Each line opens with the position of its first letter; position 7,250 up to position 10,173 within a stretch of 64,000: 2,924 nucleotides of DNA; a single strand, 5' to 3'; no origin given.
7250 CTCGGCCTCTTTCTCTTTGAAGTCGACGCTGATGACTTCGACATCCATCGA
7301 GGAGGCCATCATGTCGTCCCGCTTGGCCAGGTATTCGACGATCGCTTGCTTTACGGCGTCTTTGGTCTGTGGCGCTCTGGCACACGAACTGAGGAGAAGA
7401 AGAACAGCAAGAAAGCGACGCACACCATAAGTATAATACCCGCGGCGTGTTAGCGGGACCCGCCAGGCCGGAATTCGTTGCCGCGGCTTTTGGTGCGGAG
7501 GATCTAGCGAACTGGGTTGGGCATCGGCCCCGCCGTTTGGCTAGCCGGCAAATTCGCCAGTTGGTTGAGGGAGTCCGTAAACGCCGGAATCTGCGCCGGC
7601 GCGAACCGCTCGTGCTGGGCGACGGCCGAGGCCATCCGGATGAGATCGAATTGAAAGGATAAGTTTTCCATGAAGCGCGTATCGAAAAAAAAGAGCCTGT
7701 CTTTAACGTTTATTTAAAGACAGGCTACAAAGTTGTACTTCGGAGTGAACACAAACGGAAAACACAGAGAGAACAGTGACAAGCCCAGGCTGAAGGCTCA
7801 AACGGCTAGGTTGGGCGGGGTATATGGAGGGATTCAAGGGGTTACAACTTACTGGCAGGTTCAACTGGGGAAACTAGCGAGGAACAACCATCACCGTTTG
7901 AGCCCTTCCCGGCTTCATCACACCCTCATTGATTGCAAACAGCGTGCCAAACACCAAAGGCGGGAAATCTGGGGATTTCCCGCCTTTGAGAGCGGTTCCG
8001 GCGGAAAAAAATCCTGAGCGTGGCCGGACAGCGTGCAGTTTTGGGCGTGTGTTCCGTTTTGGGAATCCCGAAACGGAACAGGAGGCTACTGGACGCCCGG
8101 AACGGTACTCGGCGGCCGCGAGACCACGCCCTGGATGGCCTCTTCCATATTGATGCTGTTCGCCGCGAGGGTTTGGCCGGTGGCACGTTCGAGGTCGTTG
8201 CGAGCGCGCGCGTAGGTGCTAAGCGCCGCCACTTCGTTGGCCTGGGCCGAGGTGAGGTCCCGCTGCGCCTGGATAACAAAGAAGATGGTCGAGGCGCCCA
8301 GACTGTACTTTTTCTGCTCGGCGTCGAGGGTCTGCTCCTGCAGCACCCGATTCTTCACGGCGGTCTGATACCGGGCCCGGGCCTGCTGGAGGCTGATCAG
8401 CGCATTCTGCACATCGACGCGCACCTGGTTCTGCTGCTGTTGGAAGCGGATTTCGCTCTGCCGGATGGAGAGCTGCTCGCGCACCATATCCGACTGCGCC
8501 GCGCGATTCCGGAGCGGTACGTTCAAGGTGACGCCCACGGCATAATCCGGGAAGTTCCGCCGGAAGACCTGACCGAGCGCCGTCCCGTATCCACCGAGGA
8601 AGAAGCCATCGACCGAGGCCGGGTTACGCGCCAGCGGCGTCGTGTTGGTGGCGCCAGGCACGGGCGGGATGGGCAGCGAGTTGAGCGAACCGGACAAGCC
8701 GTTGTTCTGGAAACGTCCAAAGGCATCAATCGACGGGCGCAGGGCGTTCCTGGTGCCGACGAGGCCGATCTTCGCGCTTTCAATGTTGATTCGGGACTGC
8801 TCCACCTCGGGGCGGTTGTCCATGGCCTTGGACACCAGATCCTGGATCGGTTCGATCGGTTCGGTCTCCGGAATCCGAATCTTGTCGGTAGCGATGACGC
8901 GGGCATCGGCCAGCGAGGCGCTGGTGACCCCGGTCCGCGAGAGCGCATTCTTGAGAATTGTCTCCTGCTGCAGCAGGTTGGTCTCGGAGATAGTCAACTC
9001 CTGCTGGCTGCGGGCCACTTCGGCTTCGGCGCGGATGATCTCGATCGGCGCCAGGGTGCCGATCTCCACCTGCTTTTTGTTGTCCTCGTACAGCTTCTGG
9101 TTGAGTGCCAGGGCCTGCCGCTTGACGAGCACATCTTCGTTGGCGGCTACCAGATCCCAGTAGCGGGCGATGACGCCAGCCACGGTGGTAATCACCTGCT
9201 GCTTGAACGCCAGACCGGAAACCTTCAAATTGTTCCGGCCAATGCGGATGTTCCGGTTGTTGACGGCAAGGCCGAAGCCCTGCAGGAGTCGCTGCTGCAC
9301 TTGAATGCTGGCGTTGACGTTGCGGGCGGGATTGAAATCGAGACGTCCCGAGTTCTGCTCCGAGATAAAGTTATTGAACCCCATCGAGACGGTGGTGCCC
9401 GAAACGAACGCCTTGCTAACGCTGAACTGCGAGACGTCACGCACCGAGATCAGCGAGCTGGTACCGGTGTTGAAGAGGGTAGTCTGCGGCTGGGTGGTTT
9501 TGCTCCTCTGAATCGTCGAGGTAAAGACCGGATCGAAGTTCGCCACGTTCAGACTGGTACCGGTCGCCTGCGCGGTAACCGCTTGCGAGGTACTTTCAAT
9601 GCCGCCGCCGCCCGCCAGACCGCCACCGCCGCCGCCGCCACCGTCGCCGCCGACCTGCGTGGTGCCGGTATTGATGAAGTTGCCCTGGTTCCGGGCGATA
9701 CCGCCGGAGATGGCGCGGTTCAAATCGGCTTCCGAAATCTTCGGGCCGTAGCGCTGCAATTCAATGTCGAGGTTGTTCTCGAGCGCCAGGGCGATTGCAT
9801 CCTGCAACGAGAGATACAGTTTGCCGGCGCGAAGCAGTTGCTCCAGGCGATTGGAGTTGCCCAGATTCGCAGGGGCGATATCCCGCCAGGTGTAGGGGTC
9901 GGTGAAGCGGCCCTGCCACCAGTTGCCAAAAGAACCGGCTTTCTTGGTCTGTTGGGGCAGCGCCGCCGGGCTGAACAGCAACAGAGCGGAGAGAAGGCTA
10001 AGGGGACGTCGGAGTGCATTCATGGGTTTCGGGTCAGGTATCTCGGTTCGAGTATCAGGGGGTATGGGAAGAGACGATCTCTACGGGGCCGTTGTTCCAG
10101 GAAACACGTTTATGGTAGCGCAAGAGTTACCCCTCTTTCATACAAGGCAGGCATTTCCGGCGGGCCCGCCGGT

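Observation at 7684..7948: Perfect sigma-54 promoter driving an ORF-free, highly structured C-rich RNA that ends in a strong terminator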

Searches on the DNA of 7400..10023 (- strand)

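Call 4: search_rna_families(source=window, start=7400, end=8300, threshold=evalue, max_evalue=10, show_alignments=3)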
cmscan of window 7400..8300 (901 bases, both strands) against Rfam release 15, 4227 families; matches with E-value up to 10: 5.
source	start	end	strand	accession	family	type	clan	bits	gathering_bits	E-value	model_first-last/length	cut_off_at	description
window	7664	7764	-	RF02030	tp2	Gene; sRNA;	-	19.1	50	3.4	1-114/114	no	tp2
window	7706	7859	-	RF02184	ST7-OT3_2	Gene; lncRNA;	-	15.3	100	5.4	1-138/138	no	ST7 overlapping transcript 3 conserved region 2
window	7694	7726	+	RF03781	mir-4524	Gene; miRNA;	-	15.1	68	6.3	25-60/84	no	mir-4524 microRNA precursor family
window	7955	7988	+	RF02470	Ms_IGR-8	Gene; sRNA;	-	14.5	44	2.5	26-59/63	no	Mycobacterium sRNA Ms_IGR-8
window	7957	7986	+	RF00229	IRES_Picorna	Cis-reg; IRES;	-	9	33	8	198-227/252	no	Picornavirus internal ribosome entry site (IRES)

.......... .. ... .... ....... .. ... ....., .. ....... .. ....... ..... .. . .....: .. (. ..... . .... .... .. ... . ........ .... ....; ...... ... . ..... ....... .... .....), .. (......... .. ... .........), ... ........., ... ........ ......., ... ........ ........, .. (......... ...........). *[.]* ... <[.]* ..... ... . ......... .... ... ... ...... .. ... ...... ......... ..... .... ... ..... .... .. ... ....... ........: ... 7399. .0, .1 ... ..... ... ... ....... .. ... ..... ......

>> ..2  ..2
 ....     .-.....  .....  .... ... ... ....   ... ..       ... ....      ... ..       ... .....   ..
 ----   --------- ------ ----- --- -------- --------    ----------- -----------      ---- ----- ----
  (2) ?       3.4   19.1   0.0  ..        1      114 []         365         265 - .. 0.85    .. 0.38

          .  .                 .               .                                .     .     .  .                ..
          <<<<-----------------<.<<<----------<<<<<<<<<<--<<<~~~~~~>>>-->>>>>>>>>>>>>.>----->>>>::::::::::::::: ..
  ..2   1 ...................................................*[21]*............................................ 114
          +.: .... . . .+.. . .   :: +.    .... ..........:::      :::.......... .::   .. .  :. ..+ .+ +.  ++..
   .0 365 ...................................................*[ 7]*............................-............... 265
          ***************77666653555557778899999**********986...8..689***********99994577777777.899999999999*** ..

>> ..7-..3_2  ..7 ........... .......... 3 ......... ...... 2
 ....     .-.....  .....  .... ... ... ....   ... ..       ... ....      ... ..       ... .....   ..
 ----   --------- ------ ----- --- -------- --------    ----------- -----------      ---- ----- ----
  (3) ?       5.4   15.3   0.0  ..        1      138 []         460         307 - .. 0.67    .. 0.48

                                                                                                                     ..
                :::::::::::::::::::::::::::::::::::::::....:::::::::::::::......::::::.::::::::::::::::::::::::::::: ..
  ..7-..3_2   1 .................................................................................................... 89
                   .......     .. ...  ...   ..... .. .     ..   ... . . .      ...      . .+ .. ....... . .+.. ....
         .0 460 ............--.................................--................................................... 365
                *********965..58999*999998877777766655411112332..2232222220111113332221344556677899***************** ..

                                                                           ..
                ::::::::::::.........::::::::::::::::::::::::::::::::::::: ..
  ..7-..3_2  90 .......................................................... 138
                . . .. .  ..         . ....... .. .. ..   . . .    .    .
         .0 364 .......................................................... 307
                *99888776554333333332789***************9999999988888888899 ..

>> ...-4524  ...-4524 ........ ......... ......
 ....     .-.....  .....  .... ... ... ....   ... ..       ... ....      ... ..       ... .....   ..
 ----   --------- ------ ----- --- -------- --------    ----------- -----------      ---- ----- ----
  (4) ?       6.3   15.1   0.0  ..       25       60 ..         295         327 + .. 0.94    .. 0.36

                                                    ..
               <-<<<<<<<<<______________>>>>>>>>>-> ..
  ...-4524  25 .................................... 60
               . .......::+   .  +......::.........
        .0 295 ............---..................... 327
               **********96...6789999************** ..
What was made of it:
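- On Acidobacterial Rfam motifs (Acido-1, Acido-Lenti-1) and 6S RNA: Nothing meaningful was found in 7400-8300 at E up to 10 (call 4).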

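Call 24: build_rna_model(alignment_id=A2, structure=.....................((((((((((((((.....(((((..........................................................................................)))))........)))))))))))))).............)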
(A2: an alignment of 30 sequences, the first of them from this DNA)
Model R1 built from alignment A2 (30 sequences, 175 columns); structure: as given.
model positions 150; base pairs 19; branch points 0; effective number of sequences 30; information 0.575 bits per position. Calibrated on 0.2 Mb of random sequence (short: E-values are rough).
structure used (alignment columns):
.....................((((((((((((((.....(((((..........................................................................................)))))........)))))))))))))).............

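Call 25: search_with_rna_model(model_id=R1, sources=[window, L001, L002, L003, L004, L005, L006, L007, L008, L009, L010, L011, L012, L013, L014, L015, L016, L017, L018, L019, L020, L021, L022, L023, L024, L025, L026, L027, L028, L029, L030, L031, L032, L033, L034, L035, L036, L037, L038, L039, L040, L041, L042, L043, L044, L045, L046, L047, L048, L049, L050, L051, L052, L053, L054, L055, L056, L057, L058, L059, L060, L061, L062, L063, L064, L065, L066, L067, L068, L069, L070, L071, L072, L073, L074, L075, L076, L077, L078, L079, L080], max_evalue=1)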
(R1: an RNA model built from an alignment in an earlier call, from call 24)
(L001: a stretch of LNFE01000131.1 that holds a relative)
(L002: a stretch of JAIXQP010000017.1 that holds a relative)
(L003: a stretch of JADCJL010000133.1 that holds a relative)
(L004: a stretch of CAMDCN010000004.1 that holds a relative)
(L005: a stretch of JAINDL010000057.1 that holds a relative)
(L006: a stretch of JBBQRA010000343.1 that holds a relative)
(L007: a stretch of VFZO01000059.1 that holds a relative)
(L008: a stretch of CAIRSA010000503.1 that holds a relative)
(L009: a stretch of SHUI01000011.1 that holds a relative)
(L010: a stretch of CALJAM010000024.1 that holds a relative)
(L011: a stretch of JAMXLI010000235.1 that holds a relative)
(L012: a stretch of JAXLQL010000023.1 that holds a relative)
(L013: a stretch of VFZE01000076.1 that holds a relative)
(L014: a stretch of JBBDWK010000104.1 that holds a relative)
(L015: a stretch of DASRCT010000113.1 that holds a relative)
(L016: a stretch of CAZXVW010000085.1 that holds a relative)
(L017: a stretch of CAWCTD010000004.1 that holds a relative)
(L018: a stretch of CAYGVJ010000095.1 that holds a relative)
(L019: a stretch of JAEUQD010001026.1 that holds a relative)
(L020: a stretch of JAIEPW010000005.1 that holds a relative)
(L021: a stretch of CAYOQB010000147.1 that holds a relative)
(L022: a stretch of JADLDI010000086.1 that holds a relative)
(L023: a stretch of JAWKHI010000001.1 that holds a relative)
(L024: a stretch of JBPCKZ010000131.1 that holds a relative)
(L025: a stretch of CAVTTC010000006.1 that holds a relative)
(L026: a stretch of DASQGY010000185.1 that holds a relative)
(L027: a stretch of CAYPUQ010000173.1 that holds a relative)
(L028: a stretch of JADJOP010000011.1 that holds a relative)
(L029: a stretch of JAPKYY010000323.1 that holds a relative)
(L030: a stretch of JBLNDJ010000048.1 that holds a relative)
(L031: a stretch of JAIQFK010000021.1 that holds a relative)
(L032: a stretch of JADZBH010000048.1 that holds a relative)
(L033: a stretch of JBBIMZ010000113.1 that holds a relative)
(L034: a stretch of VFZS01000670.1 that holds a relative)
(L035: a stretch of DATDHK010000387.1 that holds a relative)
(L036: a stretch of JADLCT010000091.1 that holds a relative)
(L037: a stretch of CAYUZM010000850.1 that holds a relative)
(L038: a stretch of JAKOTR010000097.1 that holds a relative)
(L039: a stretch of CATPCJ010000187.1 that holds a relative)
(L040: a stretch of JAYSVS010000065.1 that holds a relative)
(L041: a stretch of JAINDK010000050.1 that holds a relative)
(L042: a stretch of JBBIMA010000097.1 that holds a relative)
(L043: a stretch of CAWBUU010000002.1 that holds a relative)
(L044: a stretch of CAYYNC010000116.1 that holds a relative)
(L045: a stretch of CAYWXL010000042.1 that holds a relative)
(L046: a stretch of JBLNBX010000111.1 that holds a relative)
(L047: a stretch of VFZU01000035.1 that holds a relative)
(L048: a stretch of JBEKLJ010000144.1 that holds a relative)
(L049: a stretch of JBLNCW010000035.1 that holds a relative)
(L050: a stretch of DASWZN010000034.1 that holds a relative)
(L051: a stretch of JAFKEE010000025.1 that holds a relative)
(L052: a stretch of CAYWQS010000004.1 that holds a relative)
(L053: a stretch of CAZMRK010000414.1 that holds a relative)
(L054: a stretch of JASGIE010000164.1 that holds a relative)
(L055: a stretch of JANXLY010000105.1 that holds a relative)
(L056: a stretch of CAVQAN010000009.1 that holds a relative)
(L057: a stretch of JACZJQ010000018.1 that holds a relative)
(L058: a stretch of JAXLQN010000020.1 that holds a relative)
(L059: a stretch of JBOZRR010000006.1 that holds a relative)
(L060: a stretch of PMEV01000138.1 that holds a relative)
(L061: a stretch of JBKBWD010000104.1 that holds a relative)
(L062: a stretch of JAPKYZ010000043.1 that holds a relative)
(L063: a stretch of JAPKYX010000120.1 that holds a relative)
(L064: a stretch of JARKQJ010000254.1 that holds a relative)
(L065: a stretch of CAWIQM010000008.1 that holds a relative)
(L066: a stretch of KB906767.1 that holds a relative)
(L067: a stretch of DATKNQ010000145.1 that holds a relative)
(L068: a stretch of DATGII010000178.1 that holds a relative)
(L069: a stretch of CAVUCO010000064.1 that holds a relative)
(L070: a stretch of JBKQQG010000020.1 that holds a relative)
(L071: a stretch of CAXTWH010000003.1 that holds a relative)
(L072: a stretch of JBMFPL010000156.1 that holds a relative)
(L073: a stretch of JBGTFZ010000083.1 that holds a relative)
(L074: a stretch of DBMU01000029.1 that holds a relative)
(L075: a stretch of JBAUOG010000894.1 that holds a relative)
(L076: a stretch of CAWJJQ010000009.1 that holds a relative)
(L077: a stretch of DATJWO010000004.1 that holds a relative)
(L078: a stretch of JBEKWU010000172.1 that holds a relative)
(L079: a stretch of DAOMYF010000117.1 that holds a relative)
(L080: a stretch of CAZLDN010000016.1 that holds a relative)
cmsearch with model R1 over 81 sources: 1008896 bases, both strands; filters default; matches with E-value up to 1: 40.
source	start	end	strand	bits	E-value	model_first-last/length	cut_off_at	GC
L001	8098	8244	+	114.5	2.1e-25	1-150/150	no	0.6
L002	8100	8246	+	112.2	7.7e-25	1-150/150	no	0.6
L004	8098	8244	+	110.9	1.6e-24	1-150/150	no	0.6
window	7781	7926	-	107.4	1.1e-23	1-150/150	no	0.55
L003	8097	8242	+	104.8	4.7e-23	1-150/150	no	0.56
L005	8095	8240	+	104.8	4.7e-23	1-150/150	no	0.56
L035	7254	7397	+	100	7.1e-22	1-150/150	no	0.48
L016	7107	7258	+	88.8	3.6e-19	1-150/150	no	0.52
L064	8135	8278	+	87.9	6.1e-19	1-150/150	no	0.53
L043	8117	8260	+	87.7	6.8e-19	1-150/150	no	0.49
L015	8173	8324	+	86.8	1.1e-18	1-150/150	no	0.53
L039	8052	8192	+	86.3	1.5e-18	1-150/150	no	0.5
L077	7952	8100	+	86.2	1.6e-18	1-150/150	no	0.53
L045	8099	8258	+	85.2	2.8e-18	1-150/150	no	0.57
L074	8134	8277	+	81.4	2.3e-17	1-150/150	no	0.5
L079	6693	6839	+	81.1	2.7e-17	1-150/150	no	0.53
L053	4197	4346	+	80.5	3.9e-17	1-150/150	no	0.48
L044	8094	8234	+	80.1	4.9e-17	1-150/150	no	0.58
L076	8078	8221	+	78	1.6e-16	1-150/150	no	0.55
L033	6166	6320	+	77.8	1.8e-16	1-150/150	no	0.57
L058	8065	8210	+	76.5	3.7e-16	1-150/150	no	0.53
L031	8080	8225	+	73.7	1.7e-15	1-150/150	no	0.53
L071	10040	10185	+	72.8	2.9e-15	1-150/150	no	0.47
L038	8114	8256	+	71.7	5.3e-15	1-150/150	no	0.55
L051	13022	13166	+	70.8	8.7e-15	1-150/150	no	0.55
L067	3207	3348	+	70.2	1.2e-14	1-150/150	no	0.54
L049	8109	8251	+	68.2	3.8e-14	1-150/150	no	0.55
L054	13085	13228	+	67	7.4e-14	1-150/150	no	0.54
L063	8462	8616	+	66.3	1.1e-13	1-150/150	no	0.54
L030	8078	8222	+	65.5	1.7e-13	1-150/150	no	0.59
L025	7902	8044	+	62.2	1.1e-12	1-150/150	no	0.49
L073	8016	8164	+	61.1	2.1e-12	1-150/150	no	0.58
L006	4606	4699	+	60.9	2.2e-12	1-97/150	3'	0.55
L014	3548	3695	+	60.5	2.8e-12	1-150/150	no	0.57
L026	8177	8325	+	59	6.5e-12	1-150/150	no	0.48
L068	7965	8108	+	56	3.6e-11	1-150/150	no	0.57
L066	10080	10231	+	53.5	1.4e-10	1-150/150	no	0.51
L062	12033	12187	+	49.6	1.3e-09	1-150/150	no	0.54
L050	9210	9355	+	43.9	3.2e-08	1-150/150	no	0.6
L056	9143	9284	+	27.8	0.00026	1-150/150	no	0.61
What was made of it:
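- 7781..7926 (-): Conserved core of the RNA family: 5' tail, P2, P3, loop and the 3' arms. Model R1 scores 107.4 bits, E = 1e-23 (call 25).
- There is one copy per locus, always on the TolC strand (call 25).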

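Call 34: search_with_rna_model(model_id=R1, sources=[window, L001, L002, L003, L004, L005, L014, L015, L016, L025, L026, L030, L031, L033, L035, L038, L039, L043, L044, L045, L049, L050, L051, L053, L054, L056, L058, L062, L063, L064, L066, L067, L068, L071, L073, L074, L076, L077, L079], max_evalue=0.01, make_alignment=true)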
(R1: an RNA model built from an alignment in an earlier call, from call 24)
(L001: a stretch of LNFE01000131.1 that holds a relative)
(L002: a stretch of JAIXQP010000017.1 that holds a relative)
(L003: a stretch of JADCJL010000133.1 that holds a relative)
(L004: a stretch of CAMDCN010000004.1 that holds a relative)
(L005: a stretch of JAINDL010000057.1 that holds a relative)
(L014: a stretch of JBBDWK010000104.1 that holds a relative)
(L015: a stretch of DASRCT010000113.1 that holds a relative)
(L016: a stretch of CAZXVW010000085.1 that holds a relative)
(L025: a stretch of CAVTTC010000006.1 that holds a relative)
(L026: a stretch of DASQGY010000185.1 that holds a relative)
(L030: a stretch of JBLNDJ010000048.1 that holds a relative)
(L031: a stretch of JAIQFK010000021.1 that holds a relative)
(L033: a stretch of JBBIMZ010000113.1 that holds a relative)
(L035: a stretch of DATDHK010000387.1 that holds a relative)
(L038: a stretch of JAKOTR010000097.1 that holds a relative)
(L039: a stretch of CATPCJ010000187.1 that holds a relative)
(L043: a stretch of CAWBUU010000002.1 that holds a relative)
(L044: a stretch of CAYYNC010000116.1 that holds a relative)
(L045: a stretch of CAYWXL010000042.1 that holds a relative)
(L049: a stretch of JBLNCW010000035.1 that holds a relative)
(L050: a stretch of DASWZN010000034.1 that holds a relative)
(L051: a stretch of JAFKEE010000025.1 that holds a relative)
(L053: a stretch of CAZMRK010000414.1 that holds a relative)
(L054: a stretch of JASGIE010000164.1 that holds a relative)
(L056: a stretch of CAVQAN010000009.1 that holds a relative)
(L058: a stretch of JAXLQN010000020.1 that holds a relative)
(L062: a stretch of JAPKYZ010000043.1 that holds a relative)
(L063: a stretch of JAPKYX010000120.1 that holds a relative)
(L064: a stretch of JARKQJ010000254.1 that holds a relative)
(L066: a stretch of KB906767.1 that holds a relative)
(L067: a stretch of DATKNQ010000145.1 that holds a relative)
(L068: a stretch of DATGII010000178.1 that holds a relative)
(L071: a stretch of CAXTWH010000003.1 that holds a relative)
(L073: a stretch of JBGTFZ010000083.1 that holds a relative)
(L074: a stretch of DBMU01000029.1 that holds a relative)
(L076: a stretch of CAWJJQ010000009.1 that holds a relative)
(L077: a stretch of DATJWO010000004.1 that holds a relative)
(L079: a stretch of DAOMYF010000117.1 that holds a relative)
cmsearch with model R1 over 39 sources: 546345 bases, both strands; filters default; matches with E-value up to 0.01: 39.
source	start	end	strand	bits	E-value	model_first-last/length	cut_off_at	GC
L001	8098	8244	+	114.5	1.1e-25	1-150/150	no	0.6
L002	8100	8246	+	112.2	4.2e-25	1-150/150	no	0.6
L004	8098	8244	+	110.9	8.4e-25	1-150/150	no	0.6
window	7781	7926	-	107.4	5.9e-24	1-150/150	no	0.55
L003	8097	8242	+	104.8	2.5e-23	1-150/150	no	0.56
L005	8095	8240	+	104.8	2.5e-23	1-150/150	no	0.56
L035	7254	7397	+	100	3.9e-22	1-150/150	no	0.48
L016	7107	7258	+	88.8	2e-19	1-150/150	no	0.52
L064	8135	8278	+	87.9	3.3e-19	1-150/150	no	0.53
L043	8117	8260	+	87.7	3.7e-19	1-150/150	no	0.49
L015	8173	8324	+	86.8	6.1e-19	1-150/150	no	0.53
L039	8052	8192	+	86.3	8.2e-19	1-150/150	no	0.5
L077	7952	8100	+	86.2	8.6e-19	1-150/150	no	0.53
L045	8099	8258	+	85.2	1.5e-18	1-150/150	no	0.57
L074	8134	8277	+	81.4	1.3e-17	1-150/150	no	0.5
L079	6693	6839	+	81.1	1.5e-17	1-150/150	no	0.53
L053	4197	4346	+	80.5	2.1e-17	1-150/150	no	0.48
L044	8094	8234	+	80.1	2.7e-17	1-150/150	no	0.58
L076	8078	8221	+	78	8.6e-17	1-150/150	no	0.55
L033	6166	6320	+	77.8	9.5e-17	1-150/150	no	0.57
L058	8065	8210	+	76.5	2e-16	1-150/150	no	0.53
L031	8080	8225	+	73.7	9.4e-16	1-150/150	no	0.53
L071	10040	10185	+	72.8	1.6e-15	1-150/150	no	0.47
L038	8114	8256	+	71.7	2.9e-15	1-150/150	no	0.55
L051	13022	13166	+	70.8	4.7e-15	1-150/150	no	0.55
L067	3207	3348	+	70.2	6.6e-15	1-150/150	no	0.54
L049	8109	8251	+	68.2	2.1e-14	1-150/150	no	0.55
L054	13085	13228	+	67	4e-14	1-150/150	no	0.54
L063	8462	8616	+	66.3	6.1e-14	1-150/150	no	0.54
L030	8078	8222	+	65.5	9.2e-14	1-150/150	no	0.59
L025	7902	8044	+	62.2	6e-13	1-150/150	no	0.49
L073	8016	8164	+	61.1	1.1e-12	1-150/150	no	0.58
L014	3548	3695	+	60.5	1.5e-12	1-150/150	no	0.57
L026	8177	8325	+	59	3.5e-12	1-150/150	no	0.48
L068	7965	8108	+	56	1.9e-11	1-150/150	no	0.57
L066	10080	10231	+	53.5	7.7e-11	1-150/150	no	0.51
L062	12033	12187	+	49.6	6.9e-10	1-150/150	no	0.54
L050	9210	9355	+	43.9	1.7e-08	1-150/150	no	0.6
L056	9143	9284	+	27.8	0.00014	1-150/150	no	0.61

Alignment A3: 39 matches aligned to the model, 181 columns, each read 5' to 3' on its own strand. Consensus structure (alignment columns), stored with it:
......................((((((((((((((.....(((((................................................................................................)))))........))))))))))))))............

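Call 48: search_with_rna_model(model_id=R1, sources=[L081, L082, L083, L084, L085, L086, L087, L088, L089, L090, L091, L092, L093, L094, L095, L096, L097, L098, L099], max_evalue=0.01)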
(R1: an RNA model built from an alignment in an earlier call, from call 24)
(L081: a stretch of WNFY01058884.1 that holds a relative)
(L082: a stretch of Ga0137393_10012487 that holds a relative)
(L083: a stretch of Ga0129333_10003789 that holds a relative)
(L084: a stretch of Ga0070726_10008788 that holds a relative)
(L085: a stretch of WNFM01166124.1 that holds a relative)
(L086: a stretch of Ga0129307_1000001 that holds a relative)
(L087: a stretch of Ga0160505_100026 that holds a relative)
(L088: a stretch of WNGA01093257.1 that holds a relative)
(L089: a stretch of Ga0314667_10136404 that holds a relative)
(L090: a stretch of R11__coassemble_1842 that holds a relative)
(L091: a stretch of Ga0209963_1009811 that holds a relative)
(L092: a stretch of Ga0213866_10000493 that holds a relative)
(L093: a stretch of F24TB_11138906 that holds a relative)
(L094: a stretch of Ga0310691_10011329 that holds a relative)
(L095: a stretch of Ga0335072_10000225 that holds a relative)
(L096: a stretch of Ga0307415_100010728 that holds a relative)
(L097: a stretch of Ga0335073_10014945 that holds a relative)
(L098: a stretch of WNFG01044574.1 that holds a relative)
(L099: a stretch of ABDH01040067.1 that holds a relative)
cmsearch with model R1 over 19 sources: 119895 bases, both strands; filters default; matches with E-value up to 0.01: 2.
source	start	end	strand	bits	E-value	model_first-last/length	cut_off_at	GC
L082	3192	3337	+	78.3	1.6e-17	1-150/150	no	0.49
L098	3228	3373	+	78.3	1.6e-17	1-150/150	no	0.49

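Call 60: search_rna_families(sources=[L001, L016, L035, L064, L067, L038, L073, L066, L014, L053], threshold=gathering)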
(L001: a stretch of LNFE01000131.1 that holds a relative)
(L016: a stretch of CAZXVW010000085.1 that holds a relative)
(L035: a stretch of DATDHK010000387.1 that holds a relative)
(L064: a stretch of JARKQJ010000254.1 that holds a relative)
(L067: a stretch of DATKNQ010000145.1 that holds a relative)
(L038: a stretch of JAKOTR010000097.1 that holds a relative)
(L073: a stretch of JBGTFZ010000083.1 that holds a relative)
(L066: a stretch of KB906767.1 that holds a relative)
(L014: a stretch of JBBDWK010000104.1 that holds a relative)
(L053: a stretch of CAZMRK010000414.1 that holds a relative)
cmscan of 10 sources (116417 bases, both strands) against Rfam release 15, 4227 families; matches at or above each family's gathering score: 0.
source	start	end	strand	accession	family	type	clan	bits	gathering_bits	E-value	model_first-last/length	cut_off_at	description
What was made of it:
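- On Acidobacterial Rfam motifs (Acido-1, Acido-Lenti-1) and 6S RNA: Nothing was found in ten other members' loci (call 60).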

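Call 61: search_rna_families(source=L064, start=8090, end=8330, threshold=evalue, max_evalue=5)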
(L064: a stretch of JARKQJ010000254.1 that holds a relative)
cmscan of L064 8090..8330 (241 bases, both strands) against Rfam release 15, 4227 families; matches with E-value up to 5: 0.
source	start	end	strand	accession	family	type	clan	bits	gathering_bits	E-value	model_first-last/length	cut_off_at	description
